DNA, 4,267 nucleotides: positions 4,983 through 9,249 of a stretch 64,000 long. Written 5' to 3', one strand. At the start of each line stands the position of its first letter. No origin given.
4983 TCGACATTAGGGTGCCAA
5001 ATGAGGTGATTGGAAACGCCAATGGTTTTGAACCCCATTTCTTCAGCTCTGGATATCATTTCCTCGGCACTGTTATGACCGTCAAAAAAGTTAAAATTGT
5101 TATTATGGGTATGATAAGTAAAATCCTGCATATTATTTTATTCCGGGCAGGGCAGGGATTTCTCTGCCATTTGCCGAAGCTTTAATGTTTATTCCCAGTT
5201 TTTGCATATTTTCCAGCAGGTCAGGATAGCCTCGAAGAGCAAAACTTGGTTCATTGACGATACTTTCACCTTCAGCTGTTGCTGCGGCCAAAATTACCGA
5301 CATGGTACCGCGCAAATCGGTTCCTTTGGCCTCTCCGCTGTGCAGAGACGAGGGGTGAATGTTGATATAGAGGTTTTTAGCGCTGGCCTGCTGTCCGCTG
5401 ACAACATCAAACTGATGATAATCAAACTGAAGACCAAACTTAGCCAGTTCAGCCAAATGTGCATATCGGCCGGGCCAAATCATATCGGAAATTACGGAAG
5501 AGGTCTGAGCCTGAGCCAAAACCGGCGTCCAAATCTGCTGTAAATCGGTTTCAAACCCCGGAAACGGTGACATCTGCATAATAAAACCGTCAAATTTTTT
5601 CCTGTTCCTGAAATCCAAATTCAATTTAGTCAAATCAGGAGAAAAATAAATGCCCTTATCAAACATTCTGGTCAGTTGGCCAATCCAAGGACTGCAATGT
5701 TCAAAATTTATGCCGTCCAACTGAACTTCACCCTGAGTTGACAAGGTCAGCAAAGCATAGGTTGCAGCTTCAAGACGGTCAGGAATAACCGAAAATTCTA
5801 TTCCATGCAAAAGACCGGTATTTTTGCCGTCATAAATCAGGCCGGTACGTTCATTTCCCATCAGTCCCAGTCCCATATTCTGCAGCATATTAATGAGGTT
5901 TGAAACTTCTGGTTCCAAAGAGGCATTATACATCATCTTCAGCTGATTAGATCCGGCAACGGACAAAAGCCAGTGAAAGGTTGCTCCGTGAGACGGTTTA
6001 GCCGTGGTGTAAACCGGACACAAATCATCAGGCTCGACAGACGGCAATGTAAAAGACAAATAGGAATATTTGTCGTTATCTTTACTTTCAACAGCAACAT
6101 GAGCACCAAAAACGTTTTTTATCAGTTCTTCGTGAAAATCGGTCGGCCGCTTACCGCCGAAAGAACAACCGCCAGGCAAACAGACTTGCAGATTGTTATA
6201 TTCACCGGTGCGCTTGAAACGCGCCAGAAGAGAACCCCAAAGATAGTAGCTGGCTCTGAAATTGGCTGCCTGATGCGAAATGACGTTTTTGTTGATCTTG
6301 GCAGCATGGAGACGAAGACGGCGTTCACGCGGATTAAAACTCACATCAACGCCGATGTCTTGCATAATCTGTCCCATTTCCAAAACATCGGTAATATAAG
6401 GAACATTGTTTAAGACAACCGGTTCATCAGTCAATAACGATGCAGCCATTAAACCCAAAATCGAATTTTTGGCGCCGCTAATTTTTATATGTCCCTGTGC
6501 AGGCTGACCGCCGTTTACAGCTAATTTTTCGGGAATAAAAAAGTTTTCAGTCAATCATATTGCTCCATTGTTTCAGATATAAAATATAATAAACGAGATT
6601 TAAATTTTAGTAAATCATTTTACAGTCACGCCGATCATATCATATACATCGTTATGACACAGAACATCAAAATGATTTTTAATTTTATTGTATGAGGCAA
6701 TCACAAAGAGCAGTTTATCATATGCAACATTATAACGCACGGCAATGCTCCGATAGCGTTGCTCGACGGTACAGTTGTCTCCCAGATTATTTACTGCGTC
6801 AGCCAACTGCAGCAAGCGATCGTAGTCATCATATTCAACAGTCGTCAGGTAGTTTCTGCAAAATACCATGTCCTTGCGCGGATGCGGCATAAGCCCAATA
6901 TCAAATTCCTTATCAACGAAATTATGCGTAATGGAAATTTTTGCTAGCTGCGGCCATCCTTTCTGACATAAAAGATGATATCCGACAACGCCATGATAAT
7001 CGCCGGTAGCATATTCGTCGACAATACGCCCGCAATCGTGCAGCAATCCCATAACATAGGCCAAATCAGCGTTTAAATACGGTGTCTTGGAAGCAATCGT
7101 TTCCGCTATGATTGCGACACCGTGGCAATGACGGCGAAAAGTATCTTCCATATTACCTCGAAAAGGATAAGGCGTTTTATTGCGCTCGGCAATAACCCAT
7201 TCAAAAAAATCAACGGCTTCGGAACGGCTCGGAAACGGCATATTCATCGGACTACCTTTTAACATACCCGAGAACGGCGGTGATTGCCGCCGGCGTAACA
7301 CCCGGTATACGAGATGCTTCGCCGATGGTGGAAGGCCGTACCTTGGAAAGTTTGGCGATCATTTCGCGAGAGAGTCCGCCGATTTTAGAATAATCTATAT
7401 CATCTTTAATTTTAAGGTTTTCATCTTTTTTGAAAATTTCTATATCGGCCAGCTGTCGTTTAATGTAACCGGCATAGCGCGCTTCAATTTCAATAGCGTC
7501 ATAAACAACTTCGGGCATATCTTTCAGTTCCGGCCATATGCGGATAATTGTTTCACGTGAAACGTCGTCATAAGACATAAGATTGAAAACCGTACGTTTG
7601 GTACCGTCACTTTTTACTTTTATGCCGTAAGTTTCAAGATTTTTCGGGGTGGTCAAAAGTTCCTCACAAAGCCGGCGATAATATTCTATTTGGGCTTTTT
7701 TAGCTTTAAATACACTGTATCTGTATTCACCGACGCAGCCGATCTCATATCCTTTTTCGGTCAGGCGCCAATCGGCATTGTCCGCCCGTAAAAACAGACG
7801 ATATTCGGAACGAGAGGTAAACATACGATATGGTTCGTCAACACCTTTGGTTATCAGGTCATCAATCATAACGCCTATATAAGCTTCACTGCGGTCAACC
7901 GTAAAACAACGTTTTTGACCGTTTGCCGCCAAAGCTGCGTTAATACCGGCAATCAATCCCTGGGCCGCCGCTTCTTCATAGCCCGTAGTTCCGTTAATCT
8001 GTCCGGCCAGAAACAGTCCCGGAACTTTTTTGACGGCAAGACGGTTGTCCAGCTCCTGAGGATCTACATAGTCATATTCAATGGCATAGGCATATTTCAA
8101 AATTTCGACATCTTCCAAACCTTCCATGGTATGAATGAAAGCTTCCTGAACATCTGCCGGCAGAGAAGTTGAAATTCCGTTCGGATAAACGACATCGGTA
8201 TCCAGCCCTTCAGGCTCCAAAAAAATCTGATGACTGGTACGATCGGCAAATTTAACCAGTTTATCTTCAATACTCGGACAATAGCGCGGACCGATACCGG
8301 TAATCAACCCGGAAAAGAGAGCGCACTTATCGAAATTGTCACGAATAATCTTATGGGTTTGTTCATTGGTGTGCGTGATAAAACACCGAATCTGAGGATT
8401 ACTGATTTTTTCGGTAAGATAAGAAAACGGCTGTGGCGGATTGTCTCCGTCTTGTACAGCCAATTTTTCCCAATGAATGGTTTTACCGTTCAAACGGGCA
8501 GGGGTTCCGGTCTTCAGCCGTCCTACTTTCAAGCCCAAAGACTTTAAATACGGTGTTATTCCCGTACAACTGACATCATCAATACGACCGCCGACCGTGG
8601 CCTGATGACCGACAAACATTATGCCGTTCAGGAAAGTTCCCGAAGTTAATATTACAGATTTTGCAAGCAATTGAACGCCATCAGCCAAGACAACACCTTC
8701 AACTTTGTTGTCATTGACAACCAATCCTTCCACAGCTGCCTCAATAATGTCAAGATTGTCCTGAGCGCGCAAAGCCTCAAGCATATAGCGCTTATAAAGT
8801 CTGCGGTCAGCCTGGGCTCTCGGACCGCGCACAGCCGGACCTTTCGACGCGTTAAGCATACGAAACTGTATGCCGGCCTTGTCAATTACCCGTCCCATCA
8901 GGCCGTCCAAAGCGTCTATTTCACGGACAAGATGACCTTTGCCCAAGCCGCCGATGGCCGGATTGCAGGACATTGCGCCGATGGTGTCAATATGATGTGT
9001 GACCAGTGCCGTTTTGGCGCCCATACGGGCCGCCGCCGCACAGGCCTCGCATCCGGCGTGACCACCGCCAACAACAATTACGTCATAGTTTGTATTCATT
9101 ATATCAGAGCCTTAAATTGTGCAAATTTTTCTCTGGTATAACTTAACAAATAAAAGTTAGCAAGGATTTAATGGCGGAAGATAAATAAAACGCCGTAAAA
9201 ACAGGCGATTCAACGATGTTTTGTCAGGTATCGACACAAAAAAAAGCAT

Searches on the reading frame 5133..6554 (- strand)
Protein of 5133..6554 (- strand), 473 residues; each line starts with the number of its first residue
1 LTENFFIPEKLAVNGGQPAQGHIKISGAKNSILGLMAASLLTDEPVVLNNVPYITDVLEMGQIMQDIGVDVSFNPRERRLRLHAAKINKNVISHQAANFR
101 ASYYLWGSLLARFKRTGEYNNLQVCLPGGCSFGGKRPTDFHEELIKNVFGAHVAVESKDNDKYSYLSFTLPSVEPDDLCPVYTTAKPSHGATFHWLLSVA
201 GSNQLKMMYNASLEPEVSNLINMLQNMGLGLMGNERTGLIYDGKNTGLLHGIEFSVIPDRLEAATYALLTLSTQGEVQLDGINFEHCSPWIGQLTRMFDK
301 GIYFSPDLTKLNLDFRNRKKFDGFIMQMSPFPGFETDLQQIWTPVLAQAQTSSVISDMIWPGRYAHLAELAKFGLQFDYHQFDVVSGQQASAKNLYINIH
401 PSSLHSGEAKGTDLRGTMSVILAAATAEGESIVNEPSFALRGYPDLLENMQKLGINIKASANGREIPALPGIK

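Call 7: search_protein_families(library=ncbifam, proteins=[window:5133-6554:-])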
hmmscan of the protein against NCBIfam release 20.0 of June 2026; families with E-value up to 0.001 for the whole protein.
window:5133-6554:- (473 aa): 4 families
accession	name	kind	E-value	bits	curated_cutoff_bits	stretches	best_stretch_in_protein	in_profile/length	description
NF006873.0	PRK09369.1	subfamily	2.1e-84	283.6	297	1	9-459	2-416/419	UDP-N-acetylglucosamine 1-carboxyvinyltransferase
TIGR01072.1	murA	equivalog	7.9e-82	275.2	392.7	1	9-458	2-415/416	UDP-N-acetylglucosamine 1-carboxyvinyltransferase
NF009470.0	PRK12830.1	equivalog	3.5e-74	250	552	1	9-459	2-414/417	UDP-N-acetylglucosamine 1-carboxyvinyltransferase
TIGR01356.1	aroA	equivalog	4.4e-05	22.5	287.25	0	21-76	1-275/415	3-phosphoshikimate 1-carboxyvinyltransferase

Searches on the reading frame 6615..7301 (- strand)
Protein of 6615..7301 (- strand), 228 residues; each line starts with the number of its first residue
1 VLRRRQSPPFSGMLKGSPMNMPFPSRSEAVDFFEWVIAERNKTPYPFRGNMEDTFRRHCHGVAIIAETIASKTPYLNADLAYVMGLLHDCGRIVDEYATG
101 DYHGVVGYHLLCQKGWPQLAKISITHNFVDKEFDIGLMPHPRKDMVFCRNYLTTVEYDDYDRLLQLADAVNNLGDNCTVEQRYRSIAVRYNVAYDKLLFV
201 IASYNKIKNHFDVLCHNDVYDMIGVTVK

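Call 7: search_protein_families(library=ncbifam, proteins=[window:6615-7301:-])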
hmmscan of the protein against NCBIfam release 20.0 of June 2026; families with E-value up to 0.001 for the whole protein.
window:6615-7301:- (228 aa): 3 families
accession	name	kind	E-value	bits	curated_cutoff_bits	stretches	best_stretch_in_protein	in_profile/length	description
TIGR00277.1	HDIG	domain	8.9e-06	25.5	27.6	1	56-118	6-72/84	HDIG domain-containing metalloprotein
NF045665.1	NTPtran_DVU1551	equivalog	4e-05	22.8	315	1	52-127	215-288/359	DVU_1551 family NTP transferase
NF005519.0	PRK07152.1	equivalog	0.00012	21.1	315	0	54-102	196-243/361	nicotinate-nucleotide adenylyltransferase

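Call 47: search_protein_families(library=pfam, proteins=[window:6615-7301:-], max_evalue=0.001)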
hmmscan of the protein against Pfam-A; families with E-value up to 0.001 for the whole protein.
window:6615-7301:- (228 aa): 2 families
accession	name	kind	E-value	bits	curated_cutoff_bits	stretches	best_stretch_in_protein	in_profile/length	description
PF01966.28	HD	-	2.5e-10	41.1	22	1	57-172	3-115/116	HD domain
PF08668.18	HDOD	-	3.7e-07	30.3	22.9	1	53-94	93-134/196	HDOD domain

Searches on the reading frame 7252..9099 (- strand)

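Call 7: search_protein_families(library=ncbifam, proteins=[window:7252-9099:-])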
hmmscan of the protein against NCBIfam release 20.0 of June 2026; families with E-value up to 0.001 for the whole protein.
window:7252-9099:- (615 aa): 15 families
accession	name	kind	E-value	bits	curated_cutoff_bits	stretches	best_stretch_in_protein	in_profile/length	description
TIGR00136.1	mnmG_gidA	equivalog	2.3e-253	842.1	524.85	1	5-614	1-613/616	tRNA uridine-5-carboxymethylaminomethyl(34) synthesis enzyme MnmG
NF003739.0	PRK05335.1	equivalog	1.4e-20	73.5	262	1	308-414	280-385/441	methylenetetrahydrofolate--tRNA-(uracil(54)-C(5))-methyltransferase (FADH(2)-oxidizing) TrmFO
TIGR00137.1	gid_trmFO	equivalog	2e-14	53.2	428.65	1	308-418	277-386/433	FADH(2)-oxidizing methylenetetrahydrofolate--tRNA-(uracil(54)-C(5))-methyltransferase TrmFO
TIGR03140.1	AhpF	equivalog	1.9e-06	26.7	502.9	1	3-37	211-245/515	alkyl hydroperoxide reductase subunit F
TIGR02032.1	GG-red-SF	subfamily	7.6e-06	25.8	158.8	1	5-154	1-146/297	geranylgeranyl reductase family protein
NF041080.1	DGGGPL_reductase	equivalog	1.1e-05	24.5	580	1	4-140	1-135/447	digeranylgeranylglycerophospholipid reductase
NF053676.1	4oxCHCAChcC1Cy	equivalog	1.1e-05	24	1000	0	108-156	195-244/528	4-oxocyclohexanecarboxylate 2-dehydrogenase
NF041160.1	DGGPL_Thplmales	equivalog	7.6e-05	21.8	780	1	3-47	2-46/396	digeranylgeranylglycerophospholipid reductase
NF004991.0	PRK06370.1-3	subfamily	0.00012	20.8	620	1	3-37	34-68/509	FAD-containing oxidoreductase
NF003722.0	PRK05329.1-5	equivalog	0.00027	20.3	349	1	2-44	2-44/428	glycerol-3-phosphate dehydrogenase subunit GlpB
TIGR01350.1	lipoamide_DH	equivalog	0.00035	19.4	408.8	1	4-42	1-37/461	dihydrolipoyl dehydrogenase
TIGR01372.1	soxA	subfamily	0.00046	18.1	1164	0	2-45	166-209/996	sarcosine oxidase subunit alpha family protein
NF005691.0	PRK07494.1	equivalog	0.00056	18.6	459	1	2-38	6-42/404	UbiH/UbiF family hydroxylase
NF004776.0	PRK06116.1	equivalog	0.00058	19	480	1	1-35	1-35/450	glutathione-disulfide reductase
NF053717.1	VnlPnlRedVprA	equivalog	0.00067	18.6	600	0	2-35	4-37/481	vinyl phenol reductase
